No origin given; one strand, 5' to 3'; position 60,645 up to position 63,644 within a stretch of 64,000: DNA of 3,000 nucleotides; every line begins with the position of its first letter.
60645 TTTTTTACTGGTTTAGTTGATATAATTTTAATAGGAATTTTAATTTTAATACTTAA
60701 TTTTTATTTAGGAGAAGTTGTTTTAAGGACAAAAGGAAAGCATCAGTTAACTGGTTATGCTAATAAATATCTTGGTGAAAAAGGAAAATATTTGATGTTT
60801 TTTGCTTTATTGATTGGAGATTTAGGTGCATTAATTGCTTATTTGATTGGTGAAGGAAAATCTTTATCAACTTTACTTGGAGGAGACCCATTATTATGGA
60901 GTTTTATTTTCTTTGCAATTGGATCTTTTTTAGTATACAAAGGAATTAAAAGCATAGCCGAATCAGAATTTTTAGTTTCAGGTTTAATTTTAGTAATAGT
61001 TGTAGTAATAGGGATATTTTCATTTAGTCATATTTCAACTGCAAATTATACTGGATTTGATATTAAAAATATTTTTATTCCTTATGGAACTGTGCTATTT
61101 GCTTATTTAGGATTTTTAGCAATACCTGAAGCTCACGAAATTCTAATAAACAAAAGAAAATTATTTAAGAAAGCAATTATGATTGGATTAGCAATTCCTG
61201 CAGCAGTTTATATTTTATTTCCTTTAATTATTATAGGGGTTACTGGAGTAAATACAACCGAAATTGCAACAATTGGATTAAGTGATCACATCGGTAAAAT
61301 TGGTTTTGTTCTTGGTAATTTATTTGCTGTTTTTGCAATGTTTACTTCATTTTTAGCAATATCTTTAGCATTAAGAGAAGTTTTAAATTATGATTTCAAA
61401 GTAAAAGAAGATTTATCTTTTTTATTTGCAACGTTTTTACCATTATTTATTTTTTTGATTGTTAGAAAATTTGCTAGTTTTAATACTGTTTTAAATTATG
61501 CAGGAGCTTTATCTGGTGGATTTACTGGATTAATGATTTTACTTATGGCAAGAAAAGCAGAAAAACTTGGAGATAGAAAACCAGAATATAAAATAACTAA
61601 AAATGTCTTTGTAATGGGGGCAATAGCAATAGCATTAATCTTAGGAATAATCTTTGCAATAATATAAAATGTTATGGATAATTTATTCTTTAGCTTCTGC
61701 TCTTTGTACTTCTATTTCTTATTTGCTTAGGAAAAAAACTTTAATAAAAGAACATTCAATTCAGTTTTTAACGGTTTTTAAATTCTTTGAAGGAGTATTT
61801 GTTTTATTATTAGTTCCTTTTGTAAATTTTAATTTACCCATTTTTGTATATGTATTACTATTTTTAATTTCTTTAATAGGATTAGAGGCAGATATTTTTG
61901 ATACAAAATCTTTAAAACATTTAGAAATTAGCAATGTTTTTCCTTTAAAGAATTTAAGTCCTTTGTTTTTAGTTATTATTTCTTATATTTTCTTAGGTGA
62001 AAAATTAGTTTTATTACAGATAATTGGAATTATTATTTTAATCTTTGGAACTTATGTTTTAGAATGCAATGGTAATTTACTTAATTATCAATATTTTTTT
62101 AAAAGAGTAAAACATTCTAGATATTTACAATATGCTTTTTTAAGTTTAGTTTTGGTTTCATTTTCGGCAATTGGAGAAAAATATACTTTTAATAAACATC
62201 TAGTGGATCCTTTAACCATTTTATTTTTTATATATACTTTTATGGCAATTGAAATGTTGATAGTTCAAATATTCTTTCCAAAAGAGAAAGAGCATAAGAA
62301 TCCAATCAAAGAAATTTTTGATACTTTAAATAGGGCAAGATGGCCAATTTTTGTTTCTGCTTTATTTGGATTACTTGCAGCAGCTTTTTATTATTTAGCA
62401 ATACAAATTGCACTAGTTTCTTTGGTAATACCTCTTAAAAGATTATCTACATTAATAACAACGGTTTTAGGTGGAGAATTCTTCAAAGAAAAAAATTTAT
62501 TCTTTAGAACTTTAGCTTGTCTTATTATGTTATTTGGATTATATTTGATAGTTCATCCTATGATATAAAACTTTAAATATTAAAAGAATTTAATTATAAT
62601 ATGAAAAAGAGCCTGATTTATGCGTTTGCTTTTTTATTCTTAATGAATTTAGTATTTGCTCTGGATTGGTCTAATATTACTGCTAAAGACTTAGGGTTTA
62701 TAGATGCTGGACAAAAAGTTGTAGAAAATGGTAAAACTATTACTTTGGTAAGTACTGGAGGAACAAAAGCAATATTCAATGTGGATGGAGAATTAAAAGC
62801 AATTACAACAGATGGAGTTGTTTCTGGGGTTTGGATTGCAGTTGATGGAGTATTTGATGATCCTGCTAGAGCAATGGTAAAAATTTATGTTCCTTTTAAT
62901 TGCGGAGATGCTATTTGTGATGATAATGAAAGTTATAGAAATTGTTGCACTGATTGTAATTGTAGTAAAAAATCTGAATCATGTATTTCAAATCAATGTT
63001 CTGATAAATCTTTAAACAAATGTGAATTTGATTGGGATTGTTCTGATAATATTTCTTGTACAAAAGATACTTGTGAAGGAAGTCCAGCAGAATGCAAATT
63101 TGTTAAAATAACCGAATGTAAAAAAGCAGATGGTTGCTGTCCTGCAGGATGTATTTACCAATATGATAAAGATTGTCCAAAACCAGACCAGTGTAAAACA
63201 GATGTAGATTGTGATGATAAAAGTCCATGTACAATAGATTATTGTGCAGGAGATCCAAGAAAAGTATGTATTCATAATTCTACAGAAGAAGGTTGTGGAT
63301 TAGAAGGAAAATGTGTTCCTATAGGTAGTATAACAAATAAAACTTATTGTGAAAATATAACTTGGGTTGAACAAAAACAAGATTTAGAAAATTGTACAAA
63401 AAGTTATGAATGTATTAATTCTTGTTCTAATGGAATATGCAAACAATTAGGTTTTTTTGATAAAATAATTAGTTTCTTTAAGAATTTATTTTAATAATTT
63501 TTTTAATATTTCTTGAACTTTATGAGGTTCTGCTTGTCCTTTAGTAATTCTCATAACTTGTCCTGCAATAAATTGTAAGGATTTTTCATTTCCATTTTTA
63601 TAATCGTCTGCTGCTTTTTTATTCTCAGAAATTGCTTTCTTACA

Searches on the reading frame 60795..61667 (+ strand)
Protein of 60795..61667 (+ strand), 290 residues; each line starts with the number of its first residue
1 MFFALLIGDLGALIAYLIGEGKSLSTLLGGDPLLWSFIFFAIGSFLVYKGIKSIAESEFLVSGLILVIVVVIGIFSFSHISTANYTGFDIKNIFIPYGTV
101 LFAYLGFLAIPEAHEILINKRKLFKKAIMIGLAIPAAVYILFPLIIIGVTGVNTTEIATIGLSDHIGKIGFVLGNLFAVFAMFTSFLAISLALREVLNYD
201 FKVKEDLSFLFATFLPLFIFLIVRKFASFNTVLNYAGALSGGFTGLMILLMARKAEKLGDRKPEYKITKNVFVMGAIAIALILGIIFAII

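Call 51: search_protein_families(library=pfam, max_evalue=0.01, proteins=[window:60795-61667:+])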
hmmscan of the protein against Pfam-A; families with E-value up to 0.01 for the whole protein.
window:60795-61667:+ (290 aa): 2 families
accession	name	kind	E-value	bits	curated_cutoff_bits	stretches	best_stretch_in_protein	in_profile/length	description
PF03222.19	Trp_Tyr_perm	-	8.1e-10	38.8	22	1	32-286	120-391/393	Tryptophan/tyrosine permease family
PF03845.19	Spore_permease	-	0.00014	21.3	23.4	1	37-213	119-305/321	Spore germination protein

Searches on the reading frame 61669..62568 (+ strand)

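Call 51: search_protein_families(library=pfam, max_evalue=0.01, proteins=[window:61669-62568:+])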
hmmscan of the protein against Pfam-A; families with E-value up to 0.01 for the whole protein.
window:61669-62568:+ (299 aa): 4 families
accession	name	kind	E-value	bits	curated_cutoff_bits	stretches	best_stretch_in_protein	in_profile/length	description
PF00892.27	EamA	-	1.2e-22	81.1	28.2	2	2-131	2-133/135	EamA-like transporter family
PF05653.20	Mg_trans_NIPA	-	8.9e-06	25.5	26.2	1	242-295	67-120/295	Magnesium transporter NIPA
PF10639.15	TMEM234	-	0.00012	22.5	30.1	1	223-295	40-113/113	Putative transmembrane family 234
PF03151.22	TPT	-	0.00085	19.2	30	0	61-249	65-238/291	Triose-phosphate Transporter family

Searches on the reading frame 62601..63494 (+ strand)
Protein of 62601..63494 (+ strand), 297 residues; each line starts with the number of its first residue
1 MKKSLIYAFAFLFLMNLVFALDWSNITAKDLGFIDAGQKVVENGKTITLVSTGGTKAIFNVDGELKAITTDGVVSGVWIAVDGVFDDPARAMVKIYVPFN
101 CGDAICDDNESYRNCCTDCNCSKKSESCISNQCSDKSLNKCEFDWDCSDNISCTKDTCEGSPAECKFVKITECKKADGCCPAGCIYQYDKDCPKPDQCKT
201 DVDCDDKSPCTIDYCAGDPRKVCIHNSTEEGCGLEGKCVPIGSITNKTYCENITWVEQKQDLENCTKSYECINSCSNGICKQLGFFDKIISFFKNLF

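Call 3: search_protein_families(library=pfam, proteins=[window:62601-63494:+], max_evalue=0.1)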
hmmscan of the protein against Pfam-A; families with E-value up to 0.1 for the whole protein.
window:62601-63494:+ (297 aa): 0 families

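Call 4: search_protein_families(library=ncbifam, proteins=[window:62601-63494:+], max_evalue=0.1)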
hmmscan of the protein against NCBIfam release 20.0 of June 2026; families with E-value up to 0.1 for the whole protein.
window:62601-63494:+ (297 aa): 2 families
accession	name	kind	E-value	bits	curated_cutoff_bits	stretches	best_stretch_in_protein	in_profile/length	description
NF007599.0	PRK10245.1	equivalog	0.024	13.1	402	1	55-95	89-129/371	diguanylate cyclase AdrA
NF006745.0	PRK09270.1-4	equivalog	0.096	11.5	228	0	38-91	93-146/246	nucleoside/nucleotide kinase family protein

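Call 23: search_protein_families(library=pfam, max_evalue=10, proteins=[window:62664-63491:+])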
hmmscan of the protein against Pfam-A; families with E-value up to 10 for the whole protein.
seq(276 aa): 0 families
